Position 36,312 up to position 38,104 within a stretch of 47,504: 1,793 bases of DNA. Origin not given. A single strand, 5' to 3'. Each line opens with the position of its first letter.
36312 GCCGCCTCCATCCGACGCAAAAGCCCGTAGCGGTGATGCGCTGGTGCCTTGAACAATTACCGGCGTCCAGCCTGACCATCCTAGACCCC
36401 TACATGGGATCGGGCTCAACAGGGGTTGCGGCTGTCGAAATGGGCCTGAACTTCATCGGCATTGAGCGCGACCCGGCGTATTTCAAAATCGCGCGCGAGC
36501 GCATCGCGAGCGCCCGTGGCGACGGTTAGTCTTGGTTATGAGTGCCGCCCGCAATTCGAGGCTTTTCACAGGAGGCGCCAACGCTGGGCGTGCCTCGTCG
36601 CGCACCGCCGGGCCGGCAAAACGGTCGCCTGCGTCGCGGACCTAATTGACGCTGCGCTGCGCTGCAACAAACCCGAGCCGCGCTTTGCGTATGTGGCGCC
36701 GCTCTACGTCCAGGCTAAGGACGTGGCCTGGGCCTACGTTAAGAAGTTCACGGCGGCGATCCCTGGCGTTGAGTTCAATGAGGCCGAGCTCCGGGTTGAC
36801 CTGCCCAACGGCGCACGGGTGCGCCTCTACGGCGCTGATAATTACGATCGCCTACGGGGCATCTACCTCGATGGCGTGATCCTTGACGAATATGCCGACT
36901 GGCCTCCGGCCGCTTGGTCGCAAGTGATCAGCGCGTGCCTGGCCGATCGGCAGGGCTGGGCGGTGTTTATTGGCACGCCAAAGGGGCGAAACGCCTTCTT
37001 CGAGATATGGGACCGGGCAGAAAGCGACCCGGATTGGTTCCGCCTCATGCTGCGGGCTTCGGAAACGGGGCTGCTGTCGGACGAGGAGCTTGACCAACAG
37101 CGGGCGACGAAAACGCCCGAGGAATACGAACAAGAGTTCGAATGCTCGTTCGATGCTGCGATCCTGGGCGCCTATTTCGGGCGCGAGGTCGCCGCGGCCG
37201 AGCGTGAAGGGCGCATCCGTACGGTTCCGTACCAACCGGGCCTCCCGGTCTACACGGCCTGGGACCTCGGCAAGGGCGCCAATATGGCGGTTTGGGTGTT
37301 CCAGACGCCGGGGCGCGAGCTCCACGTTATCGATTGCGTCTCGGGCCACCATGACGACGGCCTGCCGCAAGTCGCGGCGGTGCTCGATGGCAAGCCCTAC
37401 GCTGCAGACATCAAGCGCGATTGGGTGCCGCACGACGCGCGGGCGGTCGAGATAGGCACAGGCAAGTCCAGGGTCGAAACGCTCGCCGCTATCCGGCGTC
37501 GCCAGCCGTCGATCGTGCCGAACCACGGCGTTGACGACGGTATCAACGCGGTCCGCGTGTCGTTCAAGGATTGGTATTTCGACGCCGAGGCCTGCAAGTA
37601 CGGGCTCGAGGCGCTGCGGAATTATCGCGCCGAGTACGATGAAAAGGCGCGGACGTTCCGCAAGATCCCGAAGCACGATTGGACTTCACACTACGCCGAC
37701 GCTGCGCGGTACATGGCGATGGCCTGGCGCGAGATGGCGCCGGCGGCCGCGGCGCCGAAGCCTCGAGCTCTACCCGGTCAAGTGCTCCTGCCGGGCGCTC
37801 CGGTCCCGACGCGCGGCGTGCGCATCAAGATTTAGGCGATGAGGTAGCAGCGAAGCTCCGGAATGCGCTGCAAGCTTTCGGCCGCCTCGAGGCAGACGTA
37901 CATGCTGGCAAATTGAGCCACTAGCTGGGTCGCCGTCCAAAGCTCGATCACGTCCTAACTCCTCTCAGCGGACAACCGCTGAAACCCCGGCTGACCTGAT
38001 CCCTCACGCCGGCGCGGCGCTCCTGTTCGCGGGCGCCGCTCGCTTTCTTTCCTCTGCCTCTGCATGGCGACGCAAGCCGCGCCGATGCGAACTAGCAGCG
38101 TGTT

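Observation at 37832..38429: Three-ORF antisense cassette between terminase and portal, with a duplicated translation-initiation region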

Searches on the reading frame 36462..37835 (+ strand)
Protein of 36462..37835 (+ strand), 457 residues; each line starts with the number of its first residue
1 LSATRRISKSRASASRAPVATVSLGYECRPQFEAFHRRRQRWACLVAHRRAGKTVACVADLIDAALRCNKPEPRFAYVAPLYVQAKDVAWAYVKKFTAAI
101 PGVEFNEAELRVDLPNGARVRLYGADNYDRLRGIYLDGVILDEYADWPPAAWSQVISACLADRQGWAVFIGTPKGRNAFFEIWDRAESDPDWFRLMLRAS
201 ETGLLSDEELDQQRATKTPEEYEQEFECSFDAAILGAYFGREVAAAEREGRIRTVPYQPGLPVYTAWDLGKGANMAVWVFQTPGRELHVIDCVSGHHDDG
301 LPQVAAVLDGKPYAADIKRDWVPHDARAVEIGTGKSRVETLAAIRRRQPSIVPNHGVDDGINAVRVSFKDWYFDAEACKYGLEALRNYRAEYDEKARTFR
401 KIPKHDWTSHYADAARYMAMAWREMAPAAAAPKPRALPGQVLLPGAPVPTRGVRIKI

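Call 7: search_protein_families(library=pfam, proteins=[window:36462-37835:+], max_evalue=1)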
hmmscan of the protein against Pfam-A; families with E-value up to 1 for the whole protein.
window:36462-37835:+ (457 aa): 1 family
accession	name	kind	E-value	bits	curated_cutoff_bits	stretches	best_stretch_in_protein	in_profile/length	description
PF03237.21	Terminase_6N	-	1.3e-10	41.8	22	1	49-231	6-201/215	Terminase large subunit, T4likevirus-type, N-terminal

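Call 8: search_protein_families(library=phrogs, proteins=[window:36462-37835:+], max_evalue=0.1)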
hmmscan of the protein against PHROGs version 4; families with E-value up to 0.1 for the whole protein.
window:36462-37835:+ (457 aa): 6 families
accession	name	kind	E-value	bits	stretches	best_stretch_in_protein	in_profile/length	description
phrog_2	-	head and packaging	3.8e-42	146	1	34-425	273-592/807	terminase large subunit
phrog_2472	-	unknown function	1.5e-26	94.6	1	226-422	107-308/324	-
phrog_7579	-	head and packaging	2.5e-13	50.8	1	40-231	17-214/239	terminase large subunit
phrog_979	-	head and packaging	7.6e-05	22.6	1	33-157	159-286/642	terminase large subunit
phrog_675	-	head and packaging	0.0064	15.8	0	127-174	145-192/576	terminase large subunit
phrog_9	-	head and packaging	0.018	14.9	1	49-173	232-359/812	terminase large subunit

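Call 33: find_related_loci(query=window:36462-37835:+, collection=metagenome_contigs, flank=3000)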
Query window:36462-37835:+ (457 aa) in metagenome_contigs; peptide patterns used: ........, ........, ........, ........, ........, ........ (x = any residue, [..] = any of these).
115 stretches matched a pattern; 71 encode a relative of the query (tblastn E <= 1e-3); 71 distinct loci.
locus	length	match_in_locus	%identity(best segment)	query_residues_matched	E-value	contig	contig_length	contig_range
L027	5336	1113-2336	56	18-429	2e-140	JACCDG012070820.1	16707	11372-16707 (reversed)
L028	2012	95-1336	53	22-434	4e-144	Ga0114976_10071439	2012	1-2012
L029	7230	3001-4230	53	26-434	4e-132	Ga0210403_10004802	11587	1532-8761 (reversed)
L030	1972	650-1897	51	19-436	3e-139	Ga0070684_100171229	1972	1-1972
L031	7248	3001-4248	51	19-436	2e-129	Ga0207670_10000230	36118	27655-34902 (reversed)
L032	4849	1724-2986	49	19-446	3e-127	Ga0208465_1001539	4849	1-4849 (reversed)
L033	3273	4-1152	52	52-436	8e-123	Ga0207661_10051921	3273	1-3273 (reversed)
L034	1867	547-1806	48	22-442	8e-127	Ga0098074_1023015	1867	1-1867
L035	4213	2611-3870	48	22-442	5e-120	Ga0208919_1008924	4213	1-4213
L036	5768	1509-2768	48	22-442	2e-118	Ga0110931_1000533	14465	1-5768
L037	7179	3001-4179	49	41-433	2e-116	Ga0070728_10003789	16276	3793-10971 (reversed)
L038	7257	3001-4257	48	19-438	5e-116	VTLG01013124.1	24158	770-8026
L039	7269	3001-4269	47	16-423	2e-115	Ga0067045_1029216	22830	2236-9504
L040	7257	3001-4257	48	19-438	2e-115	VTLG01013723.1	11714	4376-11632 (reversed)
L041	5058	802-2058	48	19-438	5e-115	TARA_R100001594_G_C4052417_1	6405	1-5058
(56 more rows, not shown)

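Call 69: find_homologous_proteins(query=window:36516-37835:+, max_evalue=1e-100)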
Query window:36516-37835:+ (439 aa): 6466 proteins with E <= 1e-100 among 8000 candidates; the best 120 are listed.
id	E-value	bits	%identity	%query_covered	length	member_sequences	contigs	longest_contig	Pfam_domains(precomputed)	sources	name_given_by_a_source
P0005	0.0e+0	1023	100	100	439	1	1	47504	PF03237.22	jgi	jgi:hypothetical protein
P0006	2.4e-194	664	68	100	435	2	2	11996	PF03237.22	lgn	-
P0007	7.1e-190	650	68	92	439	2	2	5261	-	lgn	-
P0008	1.3e-188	646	65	100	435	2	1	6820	PF03237.22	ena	-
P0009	1.9e-186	638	68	92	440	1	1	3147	PF03237.22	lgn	-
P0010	1.3e-182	626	63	100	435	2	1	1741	PF03237.22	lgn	-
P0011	5.2e-182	624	66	94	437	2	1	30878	-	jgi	jgi:phage terminase large subunit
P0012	7.9e-182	623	63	100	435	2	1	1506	PF03237.22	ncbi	-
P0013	1.3e-181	622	67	92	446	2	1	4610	-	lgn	-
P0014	4.6e-181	621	63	100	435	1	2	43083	PF03237.22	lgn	-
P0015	6.2e-181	620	64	97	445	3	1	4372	-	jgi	jgi:phage terminase large subunit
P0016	2.1e-180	618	66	93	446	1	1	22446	-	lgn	-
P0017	3.4e-180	618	66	93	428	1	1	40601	-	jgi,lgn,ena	-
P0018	3.8e-180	618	66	95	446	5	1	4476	-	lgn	-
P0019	1.1e-179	616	64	95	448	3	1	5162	PF03237.22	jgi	jgi:phage terminase large subunit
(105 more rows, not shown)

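Call 70: find_encoding_contigs(protein=P0005, flank=4000, max_places=2)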
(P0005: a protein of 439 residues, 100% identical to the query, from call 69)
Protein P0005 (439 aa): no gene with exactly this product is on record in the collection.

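Call 71: find_encoding_contigs(protein=P0006, flank=4000, max_places=2)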
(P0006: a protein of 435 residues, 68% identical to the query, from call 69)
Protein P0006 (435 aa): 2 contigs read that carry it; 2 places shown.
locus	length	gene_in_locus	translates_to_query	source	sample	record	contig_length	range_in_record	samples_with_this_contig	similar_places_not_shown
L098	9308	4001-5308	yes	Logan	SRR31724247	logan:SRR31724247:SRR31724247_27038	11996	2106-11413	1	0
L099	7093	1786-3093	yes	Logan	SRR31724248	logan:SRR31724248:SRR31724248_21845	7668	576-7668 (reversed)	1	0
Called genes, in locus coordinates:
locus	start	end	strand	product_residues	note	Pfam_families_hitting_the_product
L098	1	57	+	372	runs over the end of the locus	PF05869:Dam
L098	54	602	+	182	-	-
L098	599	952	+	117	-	PF08774:VRR_NUC (weak)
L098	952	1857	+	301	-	-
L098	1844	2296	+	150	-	-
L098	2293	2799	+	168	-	-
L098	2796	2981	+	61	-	-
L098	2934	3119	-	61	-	PF13560:HTH_31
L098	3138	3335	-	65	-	-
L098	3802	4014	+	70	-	-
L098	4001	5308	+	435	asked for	PF03237:Terminase_6N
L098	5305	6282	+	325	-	PF18760:ART-PolyVal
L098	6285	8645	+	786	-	-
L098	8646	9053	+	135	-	-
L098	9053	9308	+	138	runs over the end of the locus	-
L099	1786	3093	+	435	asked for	PF03237:Terminase_6N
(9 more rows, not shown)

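Call 72: find_encoding_contigs(protein=P0008, flank=4000, max_places=2)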
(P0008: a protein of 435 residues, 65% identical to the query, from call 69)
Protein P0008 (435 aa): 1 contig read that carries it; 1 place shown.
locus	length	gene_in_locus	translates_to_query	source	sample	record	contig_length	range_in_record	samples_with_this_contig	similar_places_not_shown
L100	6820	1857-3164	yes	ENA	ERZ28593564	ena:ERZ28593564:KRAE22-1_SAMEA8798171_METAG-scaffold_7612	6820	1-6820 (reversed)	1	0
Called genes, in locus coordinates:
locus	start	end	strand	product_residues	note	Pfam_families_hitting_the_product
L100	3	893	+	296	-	?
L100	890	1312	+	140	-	-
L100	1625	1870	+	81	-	-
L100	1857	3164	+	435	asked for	PF03237:Terminase_6N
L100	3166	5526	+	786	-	-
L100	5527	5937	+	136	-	-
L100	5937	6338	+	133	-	-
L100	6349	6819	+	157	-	?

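Call 73: find_encoding_contigs(protein=P0007, flank=3500, max_places=2)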
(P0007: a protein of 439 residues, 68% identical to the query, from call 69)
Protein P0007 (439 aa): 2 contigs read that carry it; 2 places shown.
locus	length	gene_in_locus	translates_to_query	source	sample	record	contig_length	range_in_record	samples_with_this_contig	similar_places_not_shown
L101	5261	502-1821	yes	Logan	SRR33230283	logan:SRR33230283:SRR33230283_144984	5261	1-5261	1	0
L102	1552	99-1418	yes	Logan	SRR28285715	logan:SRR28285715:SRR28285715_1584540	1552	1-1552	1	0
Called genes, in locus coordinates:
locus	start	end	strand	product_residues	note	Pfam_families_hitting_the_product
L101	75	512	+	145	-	PF20901:Sf6_terminase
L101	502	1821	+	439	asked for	-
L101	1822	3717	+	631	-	-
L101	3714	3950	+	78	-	-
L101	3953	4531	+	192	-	-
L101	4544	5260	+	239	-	?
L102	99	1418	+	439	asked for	-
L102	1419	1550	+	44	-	?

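Call 74: find_encoding_contigs(protein=P0011, flank=3500, max_places=1)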
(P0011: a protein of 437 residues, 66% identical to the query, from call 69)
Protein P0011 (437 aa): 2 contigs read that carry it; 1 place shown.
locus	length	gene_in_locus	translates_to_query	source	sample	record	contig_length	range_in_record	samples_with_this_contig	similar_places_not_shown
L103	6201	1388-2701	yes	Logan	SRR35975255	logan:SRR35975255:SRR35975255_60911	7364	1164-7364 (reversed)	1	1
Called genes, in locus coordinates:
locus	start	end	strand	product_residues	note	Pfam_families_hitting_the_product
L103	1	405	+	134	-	?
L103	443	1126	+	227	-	PF02357:NusG (faint)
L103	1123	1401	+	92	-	PF18932:DUF5681 (weak)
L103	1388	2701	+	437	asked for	-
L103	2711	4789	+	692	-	PF16510:P22_portal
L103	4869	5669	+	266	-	-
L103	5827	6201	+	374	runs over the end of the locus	PF13252:Phage_capsid_3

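Call 75: find_encoding_contigs(protein=P0017, flank=3500, max_places=1)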
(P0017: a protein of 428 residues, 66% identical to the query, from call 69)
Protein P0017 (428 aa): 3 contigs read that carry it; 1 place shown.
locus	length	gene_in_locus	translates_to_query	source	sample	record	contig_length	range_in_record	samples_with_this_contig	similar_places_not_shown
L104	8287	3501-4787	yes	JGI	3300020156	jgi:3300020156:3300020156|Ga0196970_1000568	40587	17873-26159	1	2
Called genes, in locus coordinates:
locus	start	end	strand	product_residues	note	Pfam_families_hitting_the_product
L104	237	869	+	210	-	-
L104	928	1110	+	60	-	PF20605:Antitox_RHH (faint)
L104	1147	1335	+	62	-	-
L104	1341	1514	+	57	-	-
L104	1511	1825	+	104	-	-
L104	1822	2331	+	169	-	PF20057:DUF6456 (weak)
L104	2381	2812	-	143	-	PF15970:HicB-like_2, PF13744:HTH_37 (faint)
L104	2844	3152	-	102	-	PF07927:HicA_toxin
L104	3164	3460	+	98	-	-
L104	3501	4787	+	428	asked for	-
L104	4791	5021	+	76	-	-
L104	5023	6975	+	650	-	-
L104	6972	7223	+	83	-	-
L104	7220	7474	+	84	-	-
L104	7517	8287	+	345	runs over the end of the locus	-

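Call 76: find_encoding_contigs(protein=P0016, flank=3500, max_places=1)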
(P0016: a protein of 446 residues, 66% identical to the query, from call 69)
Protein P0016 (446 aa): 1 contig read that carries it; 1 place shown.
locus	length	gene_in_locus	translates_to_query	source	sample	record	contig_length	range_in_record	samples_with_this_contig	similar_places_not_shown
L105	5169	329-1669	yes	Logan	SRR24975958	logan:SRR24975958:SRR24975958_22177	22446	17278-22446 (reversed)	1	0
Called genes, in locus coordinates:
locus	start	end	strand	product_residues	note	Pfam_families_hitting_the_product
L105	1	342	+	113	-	?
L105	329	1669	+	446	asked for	-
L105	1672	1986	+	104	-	-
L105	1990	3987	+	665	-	-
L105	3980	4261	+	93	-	-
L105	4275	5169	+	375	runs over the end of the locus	-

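Call 77: search_protein_families(library=phrogs, proteins=[L104:4791-5021:+, L105:1672-1986:+, L098:5305-6282:+], max_evalue=0.01)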
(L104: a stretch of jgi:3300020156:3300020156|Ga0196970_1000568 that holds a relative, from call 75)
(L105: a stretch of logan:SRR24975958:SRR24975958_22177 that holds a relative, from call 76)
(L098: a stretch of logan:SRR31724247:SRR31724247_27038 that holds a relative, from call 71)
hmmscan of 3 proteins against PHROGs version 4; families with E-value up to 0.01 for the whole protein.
L104:4791-5021:+ (76 aa): 1 family
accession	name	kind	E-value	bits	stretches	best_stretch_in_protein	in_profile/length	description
phrog_12296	-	tail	1.2e-09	38.9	1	8-75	18-85/86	tail fiber protein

L105:1672-1986:+ (104 aa): 0 families

L098:5305-6282:+ (325 aa): 1 family
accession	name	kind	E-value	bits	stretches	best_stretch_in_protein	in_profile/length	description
phrog_21376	-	unknown function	9.9e-06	24.2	1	148-281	550-666/1664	-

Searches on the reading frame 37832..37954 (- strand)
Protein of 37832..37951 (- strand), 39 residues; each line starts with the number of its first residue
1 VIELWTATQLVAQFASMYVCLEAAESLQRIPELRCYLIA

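Call 7: search_protein_families(library=pfam, proteins=[window:37832-37951:-], max_evalue=1)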
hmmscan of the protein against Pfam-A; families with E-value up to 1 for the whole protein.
window:37832-37951:- (39 aa): 0 families

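Call 8: search_protein_families(library=phrogs, proteins=[window:37832-37951:-], max_evalue=0.1)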
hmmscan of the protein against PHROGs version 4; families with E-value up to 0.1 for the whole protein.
window:37832-37951:- (39 aa): 0 families

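Call 44: search_protein_families(library=padloc, proteins=[window:37832-37951:-], max_evalue=10)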
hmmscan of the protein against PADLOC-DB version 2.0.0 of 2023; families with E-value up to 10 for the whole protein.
window:37832-37951:- (39 aa): 0 families

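Call 45: search_protein_families(library=ncbifam, proteins=[window:37832-37951:-], max_evalue=10)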
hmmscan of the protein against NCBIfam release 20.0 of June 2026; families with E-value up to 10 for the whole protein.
window:37832-37951:- (39 aa): 0 families

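Call 58: find_homologous_proteins(query=window:37835-37954:-, max_evalue=10)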
Query seq(40 aa) (40 aa): 1 proteins with E <= 10 among 1 candidates.
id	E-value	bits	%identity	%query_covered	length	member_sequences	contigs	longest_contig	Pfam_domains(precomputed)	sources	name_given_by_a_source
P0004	3.3e-17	77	100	98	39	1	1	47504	-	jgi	jgi:hypothetical protein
